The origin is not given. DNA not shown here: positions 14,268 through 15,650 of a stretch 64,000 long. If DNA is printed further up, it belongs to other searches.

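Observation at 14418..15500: Candidate tip adhesin with unknown receptor specificity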

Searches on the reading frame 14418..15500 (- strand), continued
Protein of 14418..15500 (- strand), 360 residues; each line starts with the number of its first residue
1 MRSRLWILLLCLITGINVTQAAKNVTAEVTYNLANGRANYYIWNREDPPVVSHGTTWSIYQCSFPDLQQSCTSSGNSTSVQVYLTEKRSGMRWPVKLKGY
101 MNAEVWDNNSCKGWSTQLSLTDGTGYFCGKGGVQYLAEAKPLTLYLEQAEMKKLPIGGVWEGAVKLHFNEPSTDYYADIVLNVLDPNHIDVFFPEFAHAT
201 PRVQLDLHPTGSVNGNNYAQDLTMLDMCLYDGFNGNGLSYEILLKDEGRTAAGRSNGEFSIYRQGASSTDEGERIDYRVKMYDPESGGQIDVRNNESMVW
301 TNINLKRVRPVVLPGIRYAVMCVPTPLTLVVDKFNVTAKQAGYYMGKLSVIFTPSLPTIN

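Call 37: fold_search(model_id=the predicted structure, library=pdb)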
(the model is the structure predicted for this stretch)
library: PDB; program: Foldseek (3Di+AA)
matches with E <= 10: 1075; with E <= 0.001: 18
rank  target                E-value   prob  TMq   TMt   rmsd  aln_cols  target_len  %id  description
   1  6k73_C                1.6e-24  1.00  0.62  0.68   6.1       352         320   24  Chaperone-tip adhesin complex is vital for synergistic activation of CFA/I fimbriae biogenesis (released 2020-06-10)
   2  2hb0_A                1.7e-24  1.00  0.74  0.75   4.0       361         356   26  Crystal Structure of CfaE, the Adhesive Subunit of CFA/I Fimbria of Enterotoxigenic Escherichia coli (released 2007-06-26)
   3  3f83                  1.7e-23  1.00  0.73  0.53   4.1       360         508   26  Structure of fusion complex of the minor pilin CfaE and major pilin CfaB of CFA/I pili from ETEC E. coli (released 2009-08-11)
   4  2hb0_B                2.3e-23  1.00  0.75  0.76   3.8       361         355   26  Crystal Structure of CfaE, the Adhesive Subunit of CFA/I Fimbria of Enterotoxigenic Escherichia coli (released 2007-06-26)
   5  3vac_A                3.8e-23  1.00  0.71  0.72   4.2       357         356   26  Crystal Structure of the CFA/I Enterotoxigenic E. coli adhesin CfaE mutant G168D (released 2013-02-20)
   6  6k73_D                5.7e-23  1.00  0.64  0.70   5.5       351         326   24  Chaperone-tip adhesin complex is vital for synergistic activation of CFA/I fimbriae biogenesis (released 2020-06-10)
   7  3f84_A                3.1e-07  1.00  0.37  0.42  10.0       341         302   11  Structure of fusion complex of major pilin CfaB and major pilin CfaB of CFA/I pilus from ETEC E. coli (released 2009-08-11)
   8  3rfz_A                2.2e-05  1.00  0.25  0.30  13.1       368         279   12  Crystal structure of the FimD usher bound to its cognate FimC:FimH substrate (released 2011-06-01)
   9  7szo_H                4.5e-05  1.00  0.23  0.28  15.8       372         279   12  Structure of a bacterial fimbrial tip containing FocH (released 2021-12-29)
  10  1kiu_B                5.2e-05  0.99  0.24  0.29  16.3       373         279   13  FimH adhesin Q133N mutant-FimC chaperone complex with methyl-alpha-D-mannose (released 2002-06-05)
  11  3jwn_H                6.4e-05  1.00  0.24  0.30  15.6       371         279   12  Complex of FimC, FimF, FimG and FimH (released 2010-06-16)
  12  5jqi_B                8.3e-05  0.97  0.20  0.24  16.2       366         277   13  Crystal structure of FimH A62S from E. coli UTI89 bound to FimG N-terminal extension (released 2017-02-22)
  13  8v3j_A                2.0e-04  0.93  0.19  0.23  16.7       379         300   11  Structure-Based Engineering of a Highly Immunogenic, Conformationally Stabilized FimH Antigen for a Urinary Tract Infe (released 2025-02-05)
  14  4kkq_B                3.5e-04  0.20  0.08  0.11  27.0       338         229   11  Crystal structure of Vibrio cholerae RbmA (crystal form 1) (released 2013-05-22)
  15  5i99                  3.9e-04  0.21  0.12  0.12  30.1       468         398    8  Crystal structure of mouse CNTN3 Ig5-Fn2 domains (released 2016-08-31)
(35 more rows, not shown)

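Call 53: search_dna_similar(query=window:14418-15500:-, collection=plasmids, mode=protein, max_rows=30, rows=spread)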
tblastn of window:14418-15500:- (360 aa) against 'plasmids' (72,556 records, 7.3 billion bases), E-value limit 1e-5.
Records with a match: 108; places in all: 108; records where one place covers at least 80% of the query: 26.
Best place of each record, by identity: 60-80% 2; <60% 106.
By first word of the organism name: Escherichia 85; Pantoea 8; Salmonella 8; Serratia 3; Burkholderia 2; Edwardsiella 1; Rahnella 1.
By predicted mobility (MOB-suite, as given by PLSDB): conjugative 63; non-mobilizable 25; mobilizable 20.
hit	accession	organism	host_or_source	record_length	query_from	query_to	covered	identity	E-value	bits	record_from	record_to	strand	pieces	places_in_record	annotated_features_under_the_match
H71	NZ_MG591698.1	Escherichia coli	Homo sapiens,feces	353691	1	360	100%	69.3%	4e-165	518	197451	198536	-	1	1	CfaE/CblD family pilus tip adhesin | TcfC E-set like domain-containing protein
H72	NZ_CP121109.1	Pantoea sp. X85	metagenomic assembly,rabbit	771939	1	355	99%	27.8%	4e-35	143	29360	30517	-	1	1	CfaE/CblD family pilus tip adhesin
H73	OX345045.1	Salmonella enterica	Gallus gallus,Hen feces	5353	7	350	96%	28.1%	1e-25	115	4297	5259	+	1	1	record has no annotation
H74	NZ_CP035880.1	Escherichia coli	Homo sapiens,stool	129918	77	356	78%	32.2%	4e-30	129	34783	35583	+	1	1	csdD: CS19 fimbria tip adhesin CsdD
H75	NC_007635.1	Escherichia coli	-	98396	77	356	78%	31.9%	7e-29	125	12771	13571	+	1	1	csdD: CS19 fimbria tip adhesin CsdD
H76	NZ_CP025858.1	Escherichia coli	Homo sapiens,stool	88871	62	359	83%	29.5%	5e-25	114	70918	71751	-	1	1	none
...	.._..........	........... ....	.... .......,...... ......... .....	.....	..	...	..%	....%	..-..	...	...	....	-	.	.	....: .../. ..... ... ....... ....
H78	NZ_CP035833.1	Escherichia coli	Homo sapiens,stool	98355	62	359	83%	29.5%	7e-25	113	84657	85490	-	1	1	cfaE: CFA/I pilus tip adhesin CfaE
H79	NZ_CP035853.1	Escherichia coli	Homo sapiens,stool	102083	62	359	83%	29.5%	7e-25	113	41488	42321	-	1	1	cfaE: CFA/I pilus tip adhesin CfaE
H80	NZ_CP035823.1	Escherichia coli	Homo sapiens,stool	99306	62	359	83%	29.5%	1e-24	112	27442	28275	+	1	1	cfaE: CfaE/CblD family pilus tip adhesin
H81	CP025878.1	Escherichia coli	Homo sapiens,stool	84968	78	359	78%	30.0%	1e-24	112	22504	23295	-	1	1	none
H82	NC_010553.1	Burkholderia ambifaria MC40-6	-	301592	142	355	59%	38.1%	6e-32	134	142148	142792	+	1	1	CfaE/CblD family pilus tip adhesin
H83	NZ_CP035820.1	Escherichia coli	Homo sapiens,stool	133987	78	359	78%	28.4%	3e-24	111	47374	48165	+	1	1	csaE: CS4 pilus tip adhesin CsaE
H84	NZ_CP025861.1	Escherichia coli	Homo sapiens,stool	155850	76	351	77%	28.2%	1e-12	99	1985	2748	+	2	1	none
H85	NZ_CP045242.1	Pantoea sp. JZ29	Euphorbia granulata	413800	139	342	57%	31.6%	2e-23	109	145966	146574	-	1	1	CfaE/CblD family pilus tip adhesin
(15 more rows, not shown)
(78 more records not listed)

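Call 54: get_annotated_region(hit=H78, flank=600)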
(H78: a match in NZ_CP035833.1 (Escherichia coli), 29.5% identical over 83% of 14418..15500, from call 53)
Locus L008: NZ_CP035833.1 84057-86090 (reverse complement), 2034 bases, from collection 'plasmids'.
description: Escherichia coli strain 025542-1 plasmid p025542_98, complete sequence
organism: Escherichia coli (NCBI taxid 562)
taxonomy: Bacteria; Pseudomonadota; Gammaproteobacteria; Enterobacterales; Enterobacteriaceae; Escherichia; Escherichia coli
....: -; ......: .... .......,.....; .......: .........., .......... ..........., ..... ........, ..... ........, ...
typing (MOB-suite, as given by PLSDB): mobilizable; replicon IncFIA
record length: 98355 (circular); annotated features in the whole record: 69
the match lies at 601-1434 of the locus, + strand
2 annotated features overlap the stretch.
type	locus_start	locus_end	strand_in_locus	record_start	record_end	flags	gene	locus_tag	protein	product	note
predicted_resistance_gene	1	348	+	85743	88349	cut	cfaC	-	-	CFA/I pilus usher protein CfaC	predicted by amrfinderplus; class ; identity 100.0%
CDS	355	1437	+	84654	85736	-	cfaE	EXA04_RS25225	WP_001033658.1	CFA/I pilus tip adhesin CfaE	-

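Call 55: get_annotated_region(hit=H74, flank=600)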
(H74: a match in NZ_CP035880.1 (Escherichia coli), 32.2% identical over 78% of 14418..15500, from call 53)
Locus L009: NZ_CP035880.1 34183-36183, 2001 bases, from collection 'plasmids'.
description: Escherichia coli strain DS26-1 plasmid pDS26_129, complete sequence
organism: Escherichia coli (NCBI taxid 562)
taxonomy: Bacteria; Pseudomonadota; Gammaproteobacteria; Enterobacterales; Enterobacteriaceae; Escherichia; Escherichia coli
host: -; source: Homo sapiens,stool; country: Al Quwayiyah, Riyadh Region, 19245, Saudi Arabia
typing (MOB-suite, as given by PLSDB): non-mobilizable; replicon IncFIA,IncFIB,IncFIC
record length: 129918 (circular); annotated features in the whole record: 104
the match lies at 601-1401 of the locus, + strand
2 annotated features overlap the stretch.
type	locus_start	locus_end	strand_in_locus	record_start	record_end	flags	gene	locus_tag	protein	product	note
CDS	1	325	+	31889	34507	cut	csdC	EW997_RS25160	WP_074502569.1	CS19 fimbria usher CsdC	-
CDS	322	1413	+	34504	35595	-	csdD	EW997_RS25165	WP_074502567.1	CS19 fimbria tip adhesin CsdD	-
